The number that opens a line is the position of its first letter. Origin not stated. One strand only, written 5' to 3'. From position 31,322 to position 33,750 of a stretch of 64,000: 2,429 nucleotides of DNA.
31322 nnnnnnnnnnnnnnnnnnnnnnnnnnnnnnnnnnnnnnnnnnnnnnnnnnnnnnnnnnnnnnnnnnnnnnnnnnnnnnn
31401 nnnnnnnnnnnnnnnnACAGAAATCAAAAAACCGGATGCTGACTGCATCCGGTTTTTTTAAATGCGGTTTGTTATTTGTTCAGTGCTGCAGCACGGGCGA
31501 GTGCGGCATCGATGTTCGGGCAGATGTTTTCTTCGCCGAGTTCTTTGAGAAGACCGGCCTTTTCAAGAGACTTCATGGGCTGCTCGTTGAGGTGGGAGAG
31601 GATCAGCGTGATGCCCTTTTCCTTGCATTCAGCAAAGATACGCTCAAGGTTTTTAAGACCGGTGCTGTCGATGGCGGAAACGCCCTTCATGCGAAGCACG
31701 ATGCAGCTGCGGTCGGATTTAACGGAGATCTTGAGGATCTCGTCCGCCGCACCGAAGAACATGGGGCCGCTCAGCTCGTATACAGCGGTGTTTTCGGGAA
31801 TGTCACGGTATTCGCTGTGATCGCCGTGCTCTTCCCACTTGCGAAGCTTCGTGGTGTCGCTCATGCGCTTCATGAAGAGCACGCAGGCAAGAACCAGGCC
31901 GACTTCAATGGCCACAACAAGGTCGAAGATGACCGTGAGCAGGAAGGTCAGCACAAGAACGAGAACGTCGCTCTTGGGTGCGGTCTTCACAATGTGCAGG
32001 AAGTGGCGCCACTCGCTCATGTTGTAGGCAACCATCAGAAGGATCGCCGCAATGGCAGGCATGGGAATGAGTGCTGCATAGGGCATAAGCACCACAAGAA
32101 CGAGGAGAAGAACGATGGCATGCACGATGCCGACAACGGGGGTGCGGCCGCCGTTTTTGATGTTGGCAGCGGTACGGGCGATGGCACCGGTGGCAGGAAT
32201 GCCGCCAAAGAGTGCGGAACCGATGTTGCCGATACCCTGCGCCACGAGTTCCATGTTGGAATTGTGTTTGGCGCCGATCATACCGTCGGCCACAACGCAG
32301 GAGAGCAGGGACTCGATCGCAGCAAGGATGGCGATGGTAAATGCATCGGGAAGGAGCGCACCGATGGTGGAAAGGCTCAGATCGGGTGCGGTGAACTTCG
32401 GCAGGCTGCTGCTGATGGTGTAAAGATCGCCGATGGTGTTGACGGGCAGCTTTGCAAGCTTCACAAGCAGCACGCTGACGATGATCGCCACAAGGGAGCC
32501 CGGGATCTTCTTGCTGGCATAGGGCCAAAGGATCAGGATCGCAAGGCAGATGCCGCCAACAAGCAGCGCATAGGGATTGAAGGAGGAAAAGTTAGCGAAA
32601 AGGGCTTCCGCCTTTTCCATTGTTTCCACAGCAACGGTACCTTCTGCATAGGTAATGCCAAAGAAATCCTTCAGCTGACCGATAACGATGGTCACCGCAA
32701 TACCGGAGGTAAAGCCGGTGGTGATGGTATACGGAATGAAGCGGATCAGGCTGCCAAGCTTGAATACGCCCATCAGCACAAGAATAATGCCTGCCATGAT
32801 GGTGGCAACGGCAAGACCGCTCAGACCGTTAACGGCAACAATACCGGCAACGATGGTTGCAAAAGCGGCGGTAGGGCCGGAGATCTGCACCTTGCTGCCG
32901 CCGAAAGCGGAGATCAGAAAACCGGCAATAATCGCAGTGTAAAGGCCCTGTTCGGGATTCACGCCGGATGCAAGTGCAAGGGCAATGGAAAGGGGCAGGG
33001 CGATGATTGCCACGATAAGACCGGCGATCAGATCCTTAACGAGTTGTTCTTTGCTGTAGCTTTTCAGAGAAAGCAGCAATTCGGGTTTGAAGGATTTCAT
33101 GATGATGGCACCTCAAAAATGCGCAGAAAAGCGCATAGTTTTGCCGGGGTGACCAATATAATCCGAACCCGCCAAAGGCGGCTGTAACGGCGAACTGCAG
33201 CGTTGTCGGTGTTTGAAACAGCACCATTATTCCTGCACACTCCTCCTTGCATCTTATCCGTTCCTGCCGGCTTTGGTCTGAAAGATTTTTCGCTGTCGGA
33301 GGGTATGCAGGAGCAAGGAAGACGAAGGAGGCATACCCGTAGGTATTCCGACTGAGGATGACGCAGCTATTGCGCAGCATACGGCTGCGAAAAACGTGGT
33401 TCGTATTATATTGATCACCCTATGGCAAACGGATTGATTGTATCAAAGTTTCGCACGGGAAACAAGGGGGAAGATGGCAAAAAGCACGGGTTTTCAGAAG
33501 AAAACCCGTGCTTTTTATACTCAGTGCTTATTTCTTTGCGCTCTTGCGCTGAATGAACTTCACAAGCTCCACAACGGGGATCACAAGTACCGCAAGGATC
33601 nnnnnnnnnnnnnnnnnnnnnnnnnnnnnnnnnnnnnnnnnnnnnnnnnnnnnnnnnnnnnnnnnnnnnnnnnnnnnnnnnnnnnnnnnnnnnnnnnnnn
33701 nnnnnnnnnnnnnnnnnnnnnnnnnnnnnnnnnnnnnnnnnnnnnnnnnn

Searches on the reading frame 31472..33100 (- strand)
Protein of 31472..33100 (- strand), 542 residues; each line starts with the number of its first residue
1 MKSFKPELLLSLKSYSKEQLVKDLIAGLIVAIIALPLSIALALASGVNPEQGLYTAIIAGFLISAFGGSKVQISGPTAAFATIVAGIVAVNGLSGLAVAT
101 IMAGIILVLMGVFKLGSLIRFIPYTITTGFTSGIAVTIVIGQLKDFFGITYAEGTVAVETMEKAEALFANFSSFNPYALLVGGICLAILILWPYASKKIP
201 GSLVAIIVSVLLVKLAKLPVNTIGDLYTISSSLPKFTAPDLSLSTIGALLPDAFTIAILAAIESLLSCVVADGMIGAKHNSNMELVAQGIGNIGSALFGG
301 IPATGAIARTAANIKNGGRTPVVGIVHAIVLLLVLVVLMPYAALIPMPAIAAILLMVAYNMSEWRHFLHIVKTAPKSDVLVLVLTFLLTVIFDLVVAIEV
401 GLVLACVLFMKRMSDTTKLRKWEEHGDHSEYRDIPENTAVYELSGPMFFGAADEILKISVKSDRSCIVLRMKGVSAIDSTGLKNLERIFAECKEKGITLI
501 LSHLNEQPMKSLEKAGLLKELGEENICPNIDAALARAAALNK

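Call 11: search_protein_families(library=pfam, proteins=[window:31472-33100:-], max_evalue=0.01)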
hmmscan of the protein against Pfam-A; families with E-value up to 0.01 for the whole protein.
window:31472-33100:- (542 aa): 2 families
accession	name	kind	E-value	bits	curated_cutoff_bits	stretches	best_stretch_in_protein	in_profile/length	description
PF00916.26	Sulfate_transp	-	1.6e-85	287.6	23.2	1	20-384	1-379/380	Sulfate permease family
PF01740.26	STAS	-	9.7e-16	57.9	22.6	1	435-533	7-106/106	STAS domain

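Call 14: find_encoding_contigs(protein=window:31472-33100:-, flank=3000, max_places=10)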
Protein window:31472-33100:- (542 aa): 10 contigs read that carry it; 6 places shown.
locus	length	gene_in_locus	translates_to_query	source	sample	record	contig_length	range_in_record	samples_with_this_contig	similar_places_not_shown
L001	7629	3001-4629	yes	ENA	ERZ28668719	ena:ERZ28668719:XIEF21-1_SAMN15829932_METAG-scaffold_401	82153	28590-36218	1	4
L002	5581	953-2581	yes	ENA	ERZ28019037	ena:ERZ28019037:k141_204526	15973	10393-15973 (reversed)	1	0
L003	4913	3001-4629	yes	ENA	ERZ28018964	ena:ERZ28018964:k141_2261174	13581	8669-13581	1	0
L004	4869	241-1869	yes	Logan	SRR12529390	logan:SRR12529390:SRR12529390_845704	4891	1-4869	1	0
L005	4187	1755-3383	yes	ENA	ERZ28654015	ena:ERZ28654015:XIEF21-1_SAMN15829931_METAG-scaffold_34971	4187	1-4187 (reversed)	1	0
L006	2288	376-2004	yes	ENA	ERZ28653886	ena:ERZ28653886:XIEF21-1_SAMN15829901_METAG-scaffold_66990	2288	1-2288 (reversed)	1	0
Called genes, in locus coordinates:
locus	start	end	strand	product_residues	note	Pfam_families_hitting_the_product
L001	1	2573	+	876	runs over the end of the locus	PF00690:Cation_ATPase_N, PF00122:E1-E2_ATPase, PF00702:Hydrolase, PF13246:Cation_ATPase, PF00689:Cation_ATPase_C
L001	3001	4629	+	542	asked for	PF00916:Sulfate_transp, PF01740:STAS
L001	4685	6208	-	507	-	PF01935:DUF87, PF05872:HerA_C, PF10412:TrwB_AAD_bind (faint)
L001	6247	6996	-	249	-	PF05103:DivIVA (weak)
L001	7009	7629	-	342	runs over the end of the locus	PF05496:RuvB_N, PF01078:Mg_chelatase (faint), PF13191:AAA_16 (faint), PF00004:AAA, PF07728:AAA_5 (weak), PF17864:AAA_lid_4, PF05491:WHD_RuvB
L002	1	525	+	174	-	?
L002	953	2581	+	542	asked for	PF00916:Sulfate_transp, PF01740:STAS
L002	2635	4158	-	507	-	PF01935:DUF87, PF05872:HerA_C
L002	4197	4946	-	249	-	PF05103:DivIVA (weak)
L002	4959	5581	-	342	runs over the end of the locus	PF05496:RuvB_N, PF01078:Mg_chelatase (faint), PF13191:AAA_16 (faint), PF00004:AAA, PF07728:AAA_5 (weak), PF17864:AAA_lid_4, PF05491:WHD_RuvB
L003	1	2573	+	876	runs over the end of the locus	PF00690:Cation_ATPase_N, PF00122:E1-E2_ATPase, PF00702:Hydrolase, PF13246:Cation_ATPase, PF00689:Cation_ATPase_C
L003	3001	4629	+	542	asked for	PF00916:Sulfate_transp, PF01740:STAS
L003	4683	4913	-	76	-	?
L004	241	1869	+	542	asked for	PF00916:Sulfate_transp, PF01740:STAS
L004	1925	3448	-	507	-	PF01935:DUF87, PF05872:HerA_C, PF10412:TrwB_AAD_bind (faint)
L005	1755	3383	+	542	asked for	PF00916:Sulfate_transp, PF01740:STAS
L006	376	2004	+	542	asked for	PF00916:Sulfate_transp, PF01740:STAS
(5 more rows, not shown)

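Call 15: find_homologous_proteins(query=window:31472-33100:-, max_evalue=1e-50)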
Query window:31472-33100:- (542 aa): 8000 proteins with E <= 1e-50 among 8000 candidates; the best 120 are listed.
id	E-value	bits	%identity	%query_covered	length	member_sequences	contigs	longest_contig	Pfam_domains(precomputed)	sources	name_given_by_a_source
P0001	0.0e+0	1136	100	100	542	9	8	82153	PF01740.27,PF00916.27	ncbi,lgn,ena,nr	ncbi:MAG: sulfate permease [Clostridia bacterium]|nr:sulfate permease [Clostridia bacterium]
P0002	1.6e-286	969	84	100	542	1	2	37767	PF01740.27,PF00916.27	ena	-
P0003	2.3e-286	968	84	100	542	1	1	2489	PF01740.27,PF00916.27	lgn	-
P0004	2.4e-286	968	84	100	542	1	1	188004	PF01740.27,PF00916.27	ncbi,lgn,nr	ncbi:MAG: sulfate permease [bacterium]|nr:sulfate permease [bacterium]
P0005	4.0e-286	968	83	100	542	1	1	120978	PF01740.27,PF00916.27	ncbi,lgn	-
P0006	5.7e-286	967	83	100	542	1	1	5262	PF01740.27,PF00916.27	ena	-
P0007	6.5e-286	967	83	100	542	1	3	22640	PF01740.27,PF00916.27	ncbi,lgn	-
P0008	7.9e-286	967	83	100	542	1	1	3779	PF01740.27,PF00916.27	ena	-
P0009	9.2e-286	966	83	100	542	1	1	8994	PF01740.27,PF00916.27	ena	-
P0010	9.4e-286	966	83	100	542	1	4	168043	PF01740.27,PF00916.27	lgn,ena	-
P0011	1.3e-285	966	83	100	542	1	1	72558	PF01740.27,PF00916.27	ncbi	ncbi:MAG: SulP family inorganic anion transporter [Christensenellales bacterium]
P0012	1.3e-285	966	83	100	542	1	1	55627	PF01740.27,PF00916.27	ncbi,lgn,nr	ncbi:MAG: sulfate permease [bacterium]|nr:sulfate permease [bacterium]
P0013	1.5e-285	966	83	100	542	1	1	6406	PF01740.27,PF00916.27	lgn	-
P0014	1.6e-285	966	83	100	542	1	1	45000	PF01740.27,PF00916.27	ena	-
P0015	1.8e-285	965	83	100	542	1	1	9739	PF01740.27,PF00916.27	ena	-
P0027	2.2e-284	962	83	100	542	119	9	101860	PF01740.27,PF00916.27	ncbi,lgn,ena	-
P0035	4.8e-245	832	71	100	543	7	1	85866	PF01740.27,PF00916.27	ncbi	-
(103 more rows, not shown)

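Call 16: find_encoding_contigs(protein=P0004, flank=3000, max_places=3)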
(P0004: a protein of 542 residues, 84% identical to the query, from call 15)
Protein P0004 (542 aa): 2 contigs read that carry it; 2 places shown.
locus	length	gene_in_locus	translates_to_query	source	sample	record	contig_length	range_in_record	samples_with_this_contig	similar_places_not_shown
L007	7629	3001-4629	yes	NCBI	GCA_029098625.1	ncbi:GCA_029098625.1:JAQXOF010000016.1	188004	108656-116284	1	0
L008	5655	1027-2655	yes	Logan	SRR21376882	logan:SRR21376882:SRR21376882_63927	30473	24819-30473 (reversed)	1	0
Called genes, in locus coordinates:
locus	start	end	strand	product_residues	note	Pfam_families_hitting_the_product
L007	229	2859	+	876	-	PF00690:Cation_ATPase_N, PF00122:E1-E2_ATPase, PF00702:Hydrolase, PF13246:Cation_ATPase, PF00689:Cation_ATPase_C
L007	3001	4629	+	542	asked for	PF00916:Sulfate_transp, PF01740:STAS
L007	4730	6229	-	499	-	PF01935:DUF87, PF05872:HerA_C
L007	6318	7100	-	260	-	PF05103:DivIVA (faint)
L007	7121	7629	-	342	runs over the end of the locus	PF05496:RuvB_N, PF00004:AAA, PF07728:AAA_5 (weak), PF17864:AAA_lid_4, PF05491:WHD_RuvB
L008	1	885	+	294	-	?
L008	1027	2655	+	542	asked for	PF00916:Sulfate_transp, PF01740:STAS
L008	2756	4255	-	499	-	PF01935:DUF87, PF05872:HerA_C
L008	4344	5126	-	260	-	PF05103:DivIVA (faint)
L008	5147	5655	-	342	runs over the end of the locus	PF05496:RuvB_N, PF00004:AAA, PF07728:AAA_5 (weak), PF17864:AAA_lid_4, PF05491:WHD_RuvB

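Call 17: find_encoding_contigs(protein=P0011, flank=3000, max_places=3)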
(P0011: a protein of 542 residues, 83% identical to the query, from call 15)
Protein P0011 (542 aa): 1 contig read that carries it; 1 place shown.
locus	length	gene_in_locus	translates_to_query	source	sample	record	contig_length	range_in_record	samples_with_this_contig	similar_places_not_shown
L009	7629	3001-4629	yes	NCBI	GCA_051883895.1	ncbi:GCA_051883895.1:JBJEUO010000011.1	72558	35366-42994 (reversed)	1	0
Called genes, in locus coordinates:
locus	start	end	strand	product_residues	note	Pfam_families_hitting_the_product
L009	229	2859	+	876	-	PF00690:Cation_ATPase_N, PF00122:E1-E2_ATPase, PF00702:Hydrolase, PF13246:Cation_ATPase, PF00689:Cation_ATPase_C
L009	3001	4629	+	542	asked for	PF00916:Sulfate_transp, PF01740:STAS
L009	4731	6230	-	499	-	PF01935:DUF87, PF05872:HerA_C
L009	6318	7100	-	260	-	PF05103:DivIVA (faint)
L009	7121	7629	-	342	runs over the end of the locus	PF05496:RuvB_N, PF13191:AAA_16 (faint), PF00004:AAA, PF07728:AAA_5 (weak), PF17864:AAA_lid_4, PF05491:WHD_RuvB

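Call 18: find_encoding_contigs(protein=P0027, flank=3000, max_places=5)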
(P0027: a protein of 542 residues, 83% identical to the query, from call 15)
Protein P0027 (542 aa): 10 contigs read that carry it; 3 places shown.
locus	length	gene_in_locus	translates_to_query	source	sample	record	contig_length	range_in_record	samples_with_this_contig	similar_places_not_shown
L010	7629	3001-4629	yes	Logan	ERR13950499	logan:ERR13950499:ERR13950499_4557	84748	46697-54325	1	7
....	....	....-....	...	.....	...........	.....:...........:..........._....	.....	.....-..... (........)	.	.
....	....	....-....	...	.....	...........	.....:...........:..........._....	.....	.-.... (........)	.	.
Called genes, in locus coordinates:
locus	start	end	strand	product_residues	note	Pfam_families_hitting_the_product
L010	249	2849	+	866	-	PF00690:Cation_ATPase_N, PF00122:E1-E2_ATPase, PF00702:Hydrolase, PF12710:HAD (faint), PF13246:Cation_ATPase, PF00689:Cation_ATPase_C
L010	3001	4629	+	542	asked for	PF00916:Sulfate_transp, PF01740:STAS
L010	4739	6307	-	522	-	PF01935:DUF87, PF05872:HerA_C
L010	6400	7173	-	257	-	PF05103:DivIVA (weak)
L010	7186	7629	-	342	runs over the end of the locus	PF05496:RuvB_N, PF00004:AAA, PF07728:AAA_5 (weak), PF17864:AAA_lid_4, PF05491:WHD_RuvB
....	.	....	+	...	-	?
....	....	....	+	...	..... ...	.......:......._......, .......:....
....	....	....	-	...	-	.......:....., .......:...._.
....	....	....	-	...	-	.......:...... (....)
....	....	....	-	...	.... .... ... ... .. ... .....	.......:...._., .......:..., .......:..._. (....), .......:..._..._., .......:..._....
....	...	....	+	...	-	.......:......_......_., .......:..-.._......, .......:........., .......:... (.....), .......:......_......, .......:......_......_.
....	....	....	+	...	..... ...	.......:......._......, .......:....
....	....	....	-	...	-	?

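Call 19: find_encoding_contigs(protein=P0035, flank=3000, max_places=3)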
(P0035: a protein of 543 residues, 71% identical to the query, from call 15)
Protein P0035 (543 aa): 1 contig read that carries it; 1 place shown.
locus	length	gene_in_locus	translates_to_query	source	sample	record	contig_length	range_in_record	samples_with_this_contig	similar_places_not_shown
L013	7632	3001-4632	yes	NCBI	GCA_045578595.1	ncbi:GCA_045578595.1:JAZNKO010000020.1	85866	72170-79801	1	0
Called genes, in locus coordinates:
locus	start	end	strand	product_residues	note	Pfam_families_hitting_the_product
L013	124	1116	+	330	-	PF01261:AP_endonuc_2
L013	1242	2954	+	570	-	PF02065:Melibiase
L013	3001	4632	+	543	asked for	PF00916:Sulfate_transp, PF01740:STAS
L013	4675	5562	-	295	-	-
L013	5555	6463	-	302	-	PF00005:ABC_tran, PF13304:AAA_21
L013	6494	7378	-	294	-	PF02557:VanY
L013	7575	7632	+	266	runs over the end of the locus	PF00657:Lipase_GDSL, PF13472:Lipase_GDSL_2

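Call 53: find_encoding_contigs(protein=P0241, flank=3000, max_places=4)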
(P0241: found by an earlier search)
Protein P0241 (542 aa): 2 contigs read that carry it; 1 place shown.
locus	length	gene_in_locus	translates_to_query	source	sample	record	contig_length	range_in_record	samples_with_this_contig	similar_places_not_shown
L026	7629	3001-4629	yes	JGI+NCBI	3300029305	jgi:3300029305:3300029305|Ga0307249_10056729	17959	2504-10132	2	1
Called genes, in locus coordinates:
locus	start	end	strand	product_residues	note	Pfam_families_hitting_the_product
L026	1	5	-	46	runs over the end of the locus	-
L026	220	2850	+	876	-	PF00690:Cation_ATPase_N, PF00122:E1-E2_ATPase, PF00702:Hydrolase, PF13246:Cation_ATPase, PF00689:Cation_ATPase_C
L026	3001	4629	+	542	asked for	PF00916:Sulfate_transp, PF01740:STAS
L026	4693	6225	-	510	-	PF01935:DUF87, PF05872:HerA_C, PF10412:TrwB_AAD_bind (faint)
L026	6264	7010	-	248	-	-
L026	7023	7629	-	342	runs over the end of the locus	PF05496:RuvB_N, PF01078:Mg_chelatase (faint), PF13191:AAA_16 (faint), PF00004:AAA, PF07728:AAA_5 (weak), PF17864:AAA_lid_4, PF05491:WHD_RuvB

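Call 68: find_encoding_contigs(protein=P0248, flank=10000, max_places=3)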
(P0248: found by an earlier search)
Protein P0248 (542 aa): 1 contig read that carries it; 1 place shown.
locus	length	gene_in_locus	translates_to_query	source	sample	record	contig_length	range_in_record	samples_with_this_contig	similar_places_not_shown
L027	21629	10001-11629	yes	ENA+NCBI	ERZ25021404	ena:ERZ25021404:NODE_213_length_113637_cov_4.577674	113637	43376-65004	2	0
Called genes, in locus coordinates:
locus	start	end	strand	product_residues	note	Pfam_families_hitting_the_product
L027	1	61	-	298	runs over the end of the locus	PF16403:Bact_surface_Ig-like (faint)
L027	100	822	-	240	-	PF19567:CpsB_CapC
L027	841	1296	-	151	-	-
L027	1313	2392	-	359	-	PF03816:LytR_cpsA_psr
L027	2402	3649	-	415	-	PF14907:NTP_transf_5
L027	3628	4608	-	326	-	PF00106:adh_short (weak), PF01073:3Beta_HSD, PF01370:Epimerase, PF02719:Polysacc_synt_2, PF05368:NmrA, PF07993:NAD_binding_4, PF13460:NAD_binding_10, PF16363:GDP_Man_Dehyd, +1 more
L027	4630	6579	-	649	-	PF13727:CoA_binding_3 (weak), PF01073:3Beta_HSD (weak), PF01370:Epimerase, PF02719:Polysacc_synt_2, PF04321:RmlD_sub_bind, PF16363:GDP_Man_Dehyd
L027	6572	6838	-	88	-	-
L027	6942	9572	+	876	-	PF00690:Cation_ATPase_N, PF00122:E1-E2_ATPase, PF00702:Hydrolase, PF13246:Cation_ATPase, PF00689:Cation_ATPase_C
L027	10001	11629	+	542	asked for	PF00916:Sulfate_transp, PF01740:STAS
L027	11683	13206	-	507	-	PF01935:DUF87, PF05872:HerA_C, PF10412:TrwB_AAD_bind (faint)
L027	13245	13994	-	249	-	PF05103:DivIVA (weak)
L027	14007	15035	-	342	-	PF05496:RuvB_N, PF01078:Mg_chelatase (faint), PF13191:AAA_16 (faint), PF00004:AAA, PF07728:AAA_5 (weak), PF17864:AAA_lid_4, PF05491:WHD_RuvB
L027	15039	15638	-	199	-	PF01330:RuvA_N, PF14520:HHH_5, PF07499:RuvA_C (weak)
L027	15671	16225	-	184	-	PF02075:RuvC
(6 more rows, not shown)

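Call 69: find_encoding_contigs(protein=P0243, flank=1500, max_places=6)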
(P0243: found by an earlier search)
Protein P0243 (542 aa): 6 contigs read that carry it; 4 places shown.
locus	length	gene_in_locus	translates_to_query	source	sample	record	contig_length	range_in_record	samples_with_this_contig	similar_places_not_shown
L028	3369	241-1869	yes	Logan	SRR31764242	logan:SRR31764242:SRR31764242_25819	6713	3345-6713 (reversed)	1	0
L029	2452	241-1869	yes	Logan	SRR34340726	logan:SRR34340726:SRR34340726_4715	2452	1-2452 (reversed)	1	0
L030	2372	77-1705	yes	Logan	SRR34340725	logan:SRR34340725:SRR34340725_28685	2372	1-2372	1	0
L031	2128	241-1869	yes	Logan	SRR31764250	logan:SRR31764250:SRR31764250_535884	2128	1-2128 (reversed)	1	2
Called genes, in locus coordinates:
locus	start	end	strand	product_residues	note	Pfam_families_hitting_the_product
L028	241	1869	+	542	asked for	PF00916:Sulfate_transp, PF01740:STAS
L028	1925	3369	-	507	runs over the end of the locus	PF01935:DUF87, PF05872:HerA_C, PF10412:TrwB_AAD_bind (faint)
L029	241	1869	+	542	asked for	PF00916:Sulfate_transp, PF01740:STAS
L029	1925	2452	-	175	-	?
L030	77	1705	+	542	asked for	PF00916:Sulfate_transp, PF01740:STAS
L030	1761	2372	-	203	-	?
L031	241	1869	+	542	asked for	PF00916:Sulfate_transp, PF01740:STAS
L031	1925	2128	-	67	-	?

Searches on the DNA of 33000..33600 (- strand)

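Call 4: search_rna_families(source=window, start=33000, end=33600, threshold=evalue, max_evalue=10, show_alignments=2)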
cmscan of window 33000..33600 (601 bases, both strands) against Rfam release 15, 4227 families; matches with E-value up to 10: 11.
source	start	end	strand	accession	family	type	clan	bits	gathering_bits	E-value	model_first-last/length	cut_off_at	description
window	33472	33551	-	RF00558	L20_leader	Cis-reg; leader;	-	22.7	58.7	0.044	1-127/127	no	Ribosomal protein L20 leader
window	33479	33516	+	RF02397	sau-5971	Gene; sRNA;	-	20.2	90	0.44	55-92/96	no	Staphylococcus sRNA sau-5971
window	33464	33529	-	RF00751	mir-12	Gene; miRNA;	-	19.4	55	0.34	1-74/74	no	mir-12 microRNA precursor family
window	33049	33126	+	RF01603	snoR29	Gene; snRNA; snoRNA; CD-box;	-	19.4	50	7.6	1-84/84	no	small nucleolar RNA snoR29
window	33370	33424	+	RF02227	sX8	Gene; sRNA;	-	17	50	0.99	1-82/82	no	Proteobacterial sRNA sX8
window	33479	33533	-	RF02057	STnc40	Gene; sRNA;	-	15.6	45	8.1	20-68/70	no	Salmonella enterica sRNA STnc40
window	33480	33515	-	RF00764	mir-191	Gene; miRNA;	-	15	54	2.5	27-65/91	no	mir-191 microRNA precursor family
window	33479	33515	+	RF03657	MIR6145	Gene; miRNA;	-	14.9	53.4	6.5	18-60/78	no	MIR6145 microRNA precursor family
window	33449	33530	+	RF02621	BSnc120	Gene; sRNA;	-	14.8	114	3.6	1-88/88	no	Brucella sRNA 120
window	33476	33520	+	RF03778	mir-483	Gene; miRNA;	-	14.8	60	7.9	1-75/75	no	mir-483 microRNA precursor family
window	33479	33516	+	RF00506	Thr_leader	Cis-reg; leader;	-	14.3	55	6.5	82-114/118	no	Threonine operon leader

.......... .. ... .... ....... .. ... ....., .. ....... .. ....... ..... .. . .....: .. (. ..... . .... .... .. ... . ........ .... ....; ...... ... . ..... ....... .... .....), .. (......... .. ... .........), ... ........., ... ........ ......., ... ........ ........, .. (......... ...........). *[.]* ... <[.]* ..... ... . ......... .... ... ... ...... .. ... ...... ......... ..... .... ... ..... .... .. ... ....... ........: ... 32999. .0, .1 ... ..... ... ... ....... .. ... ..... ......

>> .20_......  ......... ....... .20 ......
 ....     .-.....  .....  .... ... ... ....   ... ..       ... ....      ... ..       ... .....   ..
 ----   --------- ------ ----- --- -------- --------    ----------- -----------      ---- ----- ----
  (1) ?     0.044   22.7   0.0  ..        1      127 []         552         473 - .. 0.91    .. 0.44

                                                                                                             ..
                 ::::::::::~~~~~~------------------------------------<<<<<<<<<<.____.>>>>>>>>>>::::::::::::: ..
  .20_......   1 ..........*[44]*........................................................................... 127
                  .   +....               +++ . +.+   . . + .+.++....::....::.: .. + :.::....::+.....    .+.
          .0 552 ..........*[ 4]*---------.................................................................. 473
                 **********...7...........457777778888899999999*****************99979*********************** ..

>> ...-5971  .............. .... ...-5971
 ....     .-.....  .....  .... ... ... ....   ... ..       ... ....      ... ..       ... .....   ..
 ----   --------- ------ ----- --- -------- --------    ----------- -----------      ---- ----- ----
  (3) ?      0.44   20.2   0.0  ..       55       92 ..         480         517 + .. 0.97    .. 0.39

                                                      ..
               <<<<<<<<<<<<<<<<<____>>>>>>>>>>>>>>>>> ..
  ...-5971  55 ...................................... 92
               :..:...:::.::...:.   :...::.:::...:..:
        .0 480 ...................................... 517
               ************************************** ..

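Call 12: search_dna_similar(query=window:33090-33470:-, collection=plasmids, mode=distant, max_evalue=1)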
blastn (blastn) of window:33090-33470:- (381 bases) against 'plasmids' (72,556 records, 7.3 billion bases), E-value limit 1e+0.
Records with a match: 1; places in all: 1; records where one place covers at least 80% of the query: 0.
Best place of each record, by identity: 80-90% 1.
By first word of the organism name: Pseudosulfitobacter 1.
By predicted mobility (MOB-suite, as given by PLSDB): non-mobilizable 1.
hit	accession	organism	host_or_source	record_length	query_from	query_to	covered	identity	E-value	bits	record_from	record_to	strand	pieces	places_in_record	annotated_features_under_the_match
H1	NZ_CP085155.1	Pseudosulfitobacter sp. DSM 107133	cell culture,Seawater from the North ...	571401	223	261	10%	85.0%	3e-1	43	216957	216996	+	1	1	sulfotransferase domain-containing protein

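Call 13: search_dna_similar(query=window:33090-33470:-, collection=phages, mode=distant, max_evalue=1)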
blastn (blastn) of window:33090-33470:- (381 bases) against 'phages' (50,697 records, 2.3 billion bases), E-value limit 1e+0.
No match.
